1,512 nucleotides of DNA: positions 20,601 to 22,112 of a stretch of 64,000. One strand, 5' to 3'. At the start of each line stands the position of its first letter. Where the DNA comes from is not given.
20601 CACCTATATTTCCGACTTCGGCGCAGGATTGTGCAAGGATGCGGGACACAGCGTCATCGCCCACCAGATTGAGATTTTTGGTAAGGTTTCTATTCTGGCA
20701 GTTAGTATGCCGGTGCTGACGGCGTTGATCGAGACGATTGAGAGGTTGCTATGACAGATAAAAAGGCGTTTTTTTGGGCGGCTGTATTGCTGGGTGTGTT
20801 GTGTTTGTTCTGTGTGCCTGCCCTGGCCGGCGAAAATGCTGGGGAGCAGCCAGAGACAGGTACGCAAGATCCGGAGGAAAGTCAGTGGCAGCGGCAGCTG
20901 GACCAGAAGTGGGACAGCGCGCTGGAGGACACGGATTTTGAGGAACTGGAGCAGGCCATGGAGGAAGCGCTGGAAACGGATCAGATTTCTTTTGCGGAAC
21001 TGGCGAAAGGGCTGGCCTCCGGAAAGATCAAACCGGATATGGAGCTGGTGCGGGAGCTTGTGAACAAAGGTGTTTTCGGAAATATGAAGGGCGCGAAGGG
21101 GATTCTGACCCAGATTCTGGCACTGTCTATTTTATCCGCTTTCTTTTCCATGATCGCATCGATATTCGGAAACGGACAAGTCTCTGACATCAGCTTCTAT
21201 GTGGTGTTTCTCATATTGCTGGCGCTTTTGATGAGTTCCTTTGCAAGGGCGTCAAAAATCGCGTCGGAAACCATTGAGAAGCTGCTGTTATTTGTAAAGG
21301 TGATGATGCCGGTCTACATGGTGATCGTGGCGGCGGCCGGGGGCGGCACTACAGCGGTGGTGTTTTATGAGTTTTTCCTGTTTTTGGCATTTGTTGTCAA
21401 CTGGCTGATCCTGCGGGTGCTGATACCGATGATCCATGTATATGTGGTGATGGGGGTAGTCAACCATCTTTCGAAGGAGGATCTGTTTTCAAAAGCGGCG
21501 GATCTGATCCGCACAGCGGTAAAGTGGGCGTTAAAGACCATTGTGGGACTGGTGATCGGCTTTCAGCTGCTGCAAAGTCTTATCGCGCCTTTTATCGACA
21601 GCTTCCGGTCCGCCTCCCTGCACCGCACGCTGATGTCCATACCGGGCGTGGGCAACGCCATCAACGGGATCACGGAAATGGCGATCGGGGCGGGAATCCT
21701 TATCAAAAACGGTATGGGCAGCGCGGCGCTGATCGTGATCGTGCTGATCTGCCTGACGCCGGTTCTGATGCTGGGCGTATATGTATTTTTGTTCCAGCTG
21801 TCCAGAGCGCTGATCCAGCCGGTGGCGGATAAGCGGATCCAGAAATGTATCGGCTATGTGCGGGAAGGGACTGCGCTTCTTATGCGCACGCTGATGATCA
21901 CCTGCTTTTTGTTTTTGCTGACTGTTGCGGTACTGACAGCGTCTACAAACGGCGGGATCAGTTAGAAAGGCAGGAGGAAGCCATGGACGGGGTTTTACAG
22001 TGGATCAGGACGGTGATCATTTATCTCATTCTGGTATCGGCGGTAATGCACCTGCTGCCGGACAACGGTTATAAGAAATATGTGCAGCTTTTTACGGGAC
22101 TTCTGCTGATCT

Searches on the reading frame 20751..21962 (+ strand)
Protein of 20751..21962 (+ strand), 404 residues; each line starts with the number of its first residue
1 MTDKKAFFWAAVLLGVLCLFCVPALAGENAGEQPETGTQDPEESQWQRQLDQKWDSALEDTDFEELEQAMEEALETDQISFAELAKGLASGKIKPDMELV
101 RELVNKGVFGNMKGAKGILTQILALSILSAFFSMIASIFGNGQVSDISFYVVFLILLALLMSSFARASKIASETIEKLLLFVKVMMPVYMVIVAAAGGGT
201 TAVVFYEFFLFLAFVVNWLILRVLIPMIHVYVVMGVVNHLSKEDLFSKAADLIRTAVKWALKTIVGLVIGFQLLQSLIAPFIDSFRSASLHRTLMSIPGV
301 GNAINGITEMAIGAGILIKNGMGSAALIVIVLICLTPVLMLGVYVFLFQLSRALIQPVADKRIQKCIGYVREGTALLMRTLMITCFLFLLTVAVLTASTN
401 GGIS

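Call 24: search_protein_families(library=pfam, proteins=[window:20751-21962:+], max_evalue=0.00001)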
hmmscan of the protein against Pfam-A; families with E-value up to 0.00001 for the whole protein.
window:20751-21962:+ (404 aa): 1 family
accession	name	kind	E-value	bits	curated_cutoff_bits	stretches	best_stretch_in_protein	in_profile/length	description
PF09546.15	Spore_III_AE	-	1.1e-92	311.1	27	1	79-399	1-321/321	Stage III sporulation protein AE (spore_III_AE)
